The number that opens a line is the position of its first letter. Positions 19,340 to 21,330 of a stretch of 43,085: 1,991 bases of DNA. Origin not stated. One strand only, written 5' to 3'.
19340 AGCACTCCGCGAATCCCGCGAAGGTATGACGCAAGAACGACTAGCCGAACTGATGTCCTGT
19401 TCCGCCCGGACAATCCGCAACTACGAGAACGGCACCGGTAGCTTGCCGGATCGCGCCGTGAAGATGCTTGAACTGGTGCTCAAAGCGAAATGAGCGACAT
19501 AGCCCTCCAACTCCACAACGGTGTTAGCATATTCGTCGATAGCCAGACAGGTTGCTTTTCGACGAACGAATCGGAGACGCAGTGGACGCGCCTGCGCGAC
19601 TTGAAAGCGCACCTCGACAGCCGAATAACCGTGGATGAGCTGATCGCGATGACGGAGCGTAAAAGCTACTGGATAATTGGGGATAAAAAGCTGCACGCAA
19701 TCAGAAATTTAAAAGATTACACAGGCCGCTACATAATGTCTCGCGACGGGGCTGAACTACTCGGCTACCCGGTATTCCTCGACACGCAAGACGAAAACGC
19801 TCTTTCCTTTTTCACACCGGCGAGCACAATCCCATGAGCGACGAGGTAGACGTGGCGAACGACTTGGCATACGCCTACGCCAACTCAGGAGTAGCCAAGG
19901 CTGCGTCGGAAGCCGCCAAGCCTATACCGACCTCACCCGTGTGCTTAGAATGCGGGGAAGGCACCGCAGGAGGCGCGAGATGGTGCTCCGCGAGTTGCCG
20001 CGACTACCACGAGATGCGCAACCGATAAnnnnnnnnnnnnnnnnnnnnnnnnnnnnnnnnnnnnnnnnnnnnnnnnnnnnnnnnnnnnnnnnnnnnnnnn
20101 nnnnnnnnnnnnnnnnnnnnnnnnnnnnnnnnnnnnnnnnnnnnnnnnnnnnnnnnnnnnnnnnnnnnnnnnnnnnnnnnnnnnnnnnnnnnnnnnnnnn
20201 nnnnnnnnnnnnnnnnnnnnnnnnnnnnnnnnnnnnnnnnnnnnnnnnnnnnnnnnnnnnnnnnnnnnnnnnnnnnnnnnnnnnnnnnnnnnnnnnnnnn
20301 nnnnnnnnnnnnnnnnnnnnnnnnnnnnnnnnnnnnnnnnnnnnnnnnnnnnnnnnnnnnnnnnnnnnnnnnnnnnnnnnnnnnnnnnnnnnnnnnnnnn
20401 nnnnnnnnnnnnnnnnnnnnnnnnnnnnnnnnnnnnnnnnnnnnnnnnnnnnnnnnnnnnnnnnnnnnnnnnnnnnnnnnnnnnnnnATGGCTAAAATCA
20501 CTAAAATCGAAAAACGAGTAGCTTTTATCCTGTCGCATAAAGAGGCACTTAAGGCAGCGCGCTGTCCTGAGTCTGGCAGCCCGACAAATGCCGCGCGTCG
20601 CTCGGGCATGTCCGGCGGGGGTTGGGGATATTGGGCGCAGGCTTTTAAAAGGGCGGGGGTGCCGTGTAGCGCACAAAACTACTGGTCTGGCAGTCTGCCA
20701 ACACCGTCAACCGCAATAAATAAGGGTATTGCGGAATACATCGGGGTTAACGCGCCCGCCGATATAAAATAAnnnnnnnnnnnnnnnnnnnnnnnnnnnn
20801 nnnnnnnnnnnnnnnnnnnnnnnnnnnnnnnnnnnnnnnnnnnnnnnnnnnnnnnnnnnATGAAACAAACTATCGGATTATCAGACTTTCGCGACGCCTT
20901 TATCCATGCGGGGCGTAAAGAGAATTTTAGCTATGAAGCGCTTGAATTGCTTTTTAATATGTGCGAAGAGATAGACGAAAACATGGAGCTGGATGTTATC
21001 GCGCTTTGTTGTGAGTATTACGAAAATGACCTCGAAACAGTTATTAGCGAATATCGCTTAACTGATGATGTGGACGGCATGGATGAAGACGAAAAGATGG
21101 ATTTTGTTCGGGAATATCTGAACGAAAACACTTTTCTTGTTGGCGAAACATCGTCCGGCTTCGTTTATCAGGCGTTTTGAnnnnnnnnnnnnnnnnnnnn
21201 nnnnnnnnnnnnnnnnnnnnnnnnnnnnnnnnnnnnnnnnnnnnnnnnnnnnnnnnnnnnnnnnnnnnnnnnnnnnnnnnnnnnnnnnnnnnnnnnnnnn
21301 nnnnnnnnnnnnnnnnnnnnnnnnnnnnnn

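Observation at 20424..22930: Accessory region built from exchangeable cassettes: different cargo genes sit between the same leader and the same terminator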

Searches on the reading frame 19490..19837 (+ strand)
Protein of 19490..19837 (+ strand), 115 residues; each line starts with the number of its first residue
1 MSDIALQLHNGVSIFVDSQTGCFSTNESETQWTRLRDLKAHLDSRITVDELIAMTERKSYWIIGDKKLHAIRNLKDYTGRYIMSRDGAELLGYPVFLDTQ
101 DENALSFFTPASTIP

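Call 6: search_protein_families(library=phrogs, proteins=[window:19490-19837:+], max_evalue=0.01)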
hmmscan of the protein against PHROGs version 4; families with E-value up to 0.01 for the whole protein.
window:19490-19837:+ (115 aa): 1 family
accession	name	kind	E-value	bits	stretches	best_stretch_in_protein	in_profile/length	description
phrog_23033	-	unknown function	0.00077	21.1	1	23-63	19-59/79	-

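Call 7: search_protein_families(library=pfam, proteins=[window:19490-19837:+], max_evalue=0.01)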
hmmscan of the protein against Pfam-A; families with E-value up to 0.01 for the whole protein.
window:19490-19837:+ (115 aa): 1 family
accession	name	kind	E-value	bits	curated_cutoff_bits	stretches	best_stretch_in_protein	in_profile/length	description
PF05065.19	Phage_capsid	-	1.7e-05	24.8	24.2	1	44-100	144-212/280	Phage capsid family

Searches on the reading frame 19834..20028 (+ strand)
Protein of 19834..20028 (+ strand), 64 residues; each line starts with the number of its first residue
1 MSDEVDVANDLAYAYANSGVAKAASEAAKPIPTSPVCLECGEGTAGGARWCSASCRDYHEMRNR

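Call 6: search_protein_families(library=phrogs, proteins=[window:19834-20028:+], max_evalue=0.01)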
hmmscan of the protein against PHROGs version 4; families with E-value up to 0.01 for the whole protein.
window:19834-20028:+ (64 aa): 1 family
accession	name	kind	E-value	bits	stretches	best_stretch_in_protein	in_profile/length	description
phrog_54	-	other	6.2e-07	30.6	1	1-64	1-69/75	DksA-like zinc-finger protein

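Call 7: search_protein_families(library=pfam, proteins=[window:19834-20028:+], max_evalue=0.01)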
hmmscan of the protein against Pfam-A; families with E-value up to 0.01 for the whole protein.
window:19834-20028:+ (64 aa): 0 families

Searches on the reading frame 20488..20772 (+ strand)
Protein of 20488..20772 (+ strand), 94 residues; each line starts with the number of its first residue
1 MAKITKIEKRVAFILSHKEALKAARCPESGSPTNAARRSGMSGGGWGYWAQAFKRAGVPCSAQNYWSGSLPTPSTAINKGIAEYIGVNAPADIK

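Call 6: search_protein_families(library=phrogs, proteins=[window:20488-20772:+], max_evalue=0.01)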
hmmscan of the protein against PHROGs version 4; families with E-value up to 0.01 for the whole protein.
window:20488-20772:+ (94 aa): 0 families

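Call 7: search_protein_families(library=pfam, proteins=[window:20488-20772:+], max_evalue=0.01)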
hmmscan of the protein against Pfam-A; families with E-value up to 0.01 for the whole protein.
window:20488-20772:+ (94 aa): 0 families

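Call 46: list_cluster_members(proteins=[window:20488-20772:+, window:20860-21180:+, window:21294-21737:+, window:21792-22079:+, window:22138-22320:+, window:22406-22609:+, window:22671-22838:+])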
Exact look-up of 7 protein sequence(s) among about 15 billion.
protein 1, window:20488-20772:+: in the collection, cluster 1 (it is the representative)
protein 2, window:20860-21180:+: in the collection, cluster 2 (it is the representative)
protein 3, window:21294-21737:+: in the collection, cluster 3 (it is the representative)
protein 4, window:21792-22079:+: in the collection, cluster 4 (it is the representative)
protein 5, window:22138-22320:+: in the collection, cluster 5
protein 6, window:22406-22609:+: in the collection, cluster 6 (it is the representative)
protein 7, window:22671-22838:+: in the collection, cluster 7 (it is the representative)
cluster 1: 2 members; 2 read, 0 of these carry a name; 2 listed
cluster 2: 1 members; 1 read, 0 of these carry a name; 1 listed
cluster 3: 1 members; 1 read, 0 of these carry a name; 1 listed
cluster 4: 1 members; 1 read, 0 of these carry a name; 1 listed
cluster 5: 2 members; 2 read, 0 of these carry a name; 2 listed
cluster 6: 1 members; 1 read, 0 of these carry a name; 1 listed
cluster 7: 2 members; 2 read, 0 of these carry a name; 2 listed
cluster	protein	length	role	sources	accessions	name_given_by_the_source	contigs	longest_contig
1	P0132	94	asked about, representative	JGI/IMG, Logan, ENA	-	-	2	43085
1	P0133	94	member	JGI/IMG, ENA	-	-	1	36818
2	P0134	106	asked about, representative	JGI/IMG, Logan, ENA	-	-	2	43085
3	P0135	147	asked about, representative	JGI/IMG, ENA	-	-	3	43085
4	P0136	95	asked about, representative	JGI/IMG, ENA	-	-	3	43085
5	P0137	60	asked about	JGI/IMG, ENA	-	-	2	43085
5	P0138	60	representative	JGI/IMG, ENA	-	-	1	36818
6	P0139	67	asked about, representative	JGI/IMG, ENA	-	-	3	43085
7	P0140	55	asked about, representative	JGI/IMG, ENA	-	-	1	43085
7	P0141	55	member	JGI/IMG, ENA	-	-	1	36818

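Call 63: search_protein_families(library=pfam, proteins=[window:20488-20772:+], max_evalue=1)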
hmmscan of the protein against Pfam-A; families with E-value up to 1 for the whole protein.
window:20488-20772:+ (94 aa): 0 families

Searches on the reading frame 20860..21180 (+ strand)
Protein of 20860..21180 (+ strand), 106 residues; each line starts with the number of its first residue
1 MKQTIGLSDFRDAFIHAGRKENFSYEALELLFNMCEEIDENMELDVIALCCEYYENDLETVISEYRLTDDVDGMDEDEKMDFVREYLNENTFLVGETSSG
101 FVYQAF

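Call 6: search_protein_families(library=phrogs, proteins=[window:20860-21180:+], max_evalue=0.01)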
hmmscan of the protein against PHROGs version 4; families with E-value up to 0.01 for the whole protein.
window:20860-21180:+ (106 aa): 1 family
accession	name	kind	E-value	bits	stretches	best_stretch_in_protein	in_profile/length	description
phrog_9974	-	unknown function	0.00052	21.5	1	12-84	8-85/107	-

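Call 7: search_protein_families(library=pfam, proteins=[window:20860-21180:+], max_evalue=0.01)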
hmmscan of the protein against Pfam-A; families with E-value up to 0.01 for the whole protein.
window:20860-21180:+ (106 aa): 0 families

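Call 63: search_protein_families(library=pfam, proteins=[window:20860-21180:+], max_evalue=1)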
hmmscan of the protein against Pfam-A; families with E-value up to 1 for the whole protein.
window:20860-21180:+ (106 aa): 2 families
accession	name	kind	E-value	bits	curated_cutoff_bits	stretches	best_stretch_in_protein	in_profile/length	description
PF23768.1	DUF7167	-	0.024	15.2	24.4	1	69-89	25-45/60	Domain of unknown function (DUF7167)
PF02845.22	CUE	-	0.028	14.5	21.1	1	41-63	14-36/42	CUE domain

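Call 94: search_dna_similar(query=window:20860-21180:+, collection=phages, mode=protein, max_evalue=0.001, max_rows=10)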
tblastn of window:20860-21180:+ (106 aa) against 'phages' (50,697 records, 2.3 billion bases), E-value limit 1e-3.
Records with a match: 4; places in all: 5; records where one place covers at least 80% of the query: 4.
Best place of each record, by identity: <60% 4.
By first word of the organism name: Nitrincola 2; Psychrobacter 1; Edwardsiella 1.
By host as written in the record: Nitrincola sp. M3-16 2; - 1; Edwardsiella tarda 1.
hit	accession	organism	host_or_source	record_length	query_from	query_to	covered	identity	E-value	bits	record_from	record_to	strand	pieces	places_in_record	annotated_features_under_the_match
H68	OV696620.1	Psychrobacter phage D'Alembert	French washed-rind cheese surface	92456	3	106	98%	36.3%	7e-11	62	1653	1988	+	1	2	Hypothetical protein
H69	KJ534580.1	Nitrincola phage 1M3-16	Nitrincola sp. M3-16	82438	15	106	87%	38.8%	3e-10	61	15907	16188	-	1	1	hypothetical protein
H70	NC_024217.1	Nitrincola phage 1M3-16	Nitrincola sp. M3-16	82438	15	106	87%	38.8%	3e-10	61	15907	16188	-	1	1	hypothetical protein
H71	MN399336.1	Edwardsiella phage vB_EtaM_ET-ABTNL-9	Edwardsiella tarda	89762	10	106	92%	35.8%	2e-11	64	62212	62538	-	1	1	none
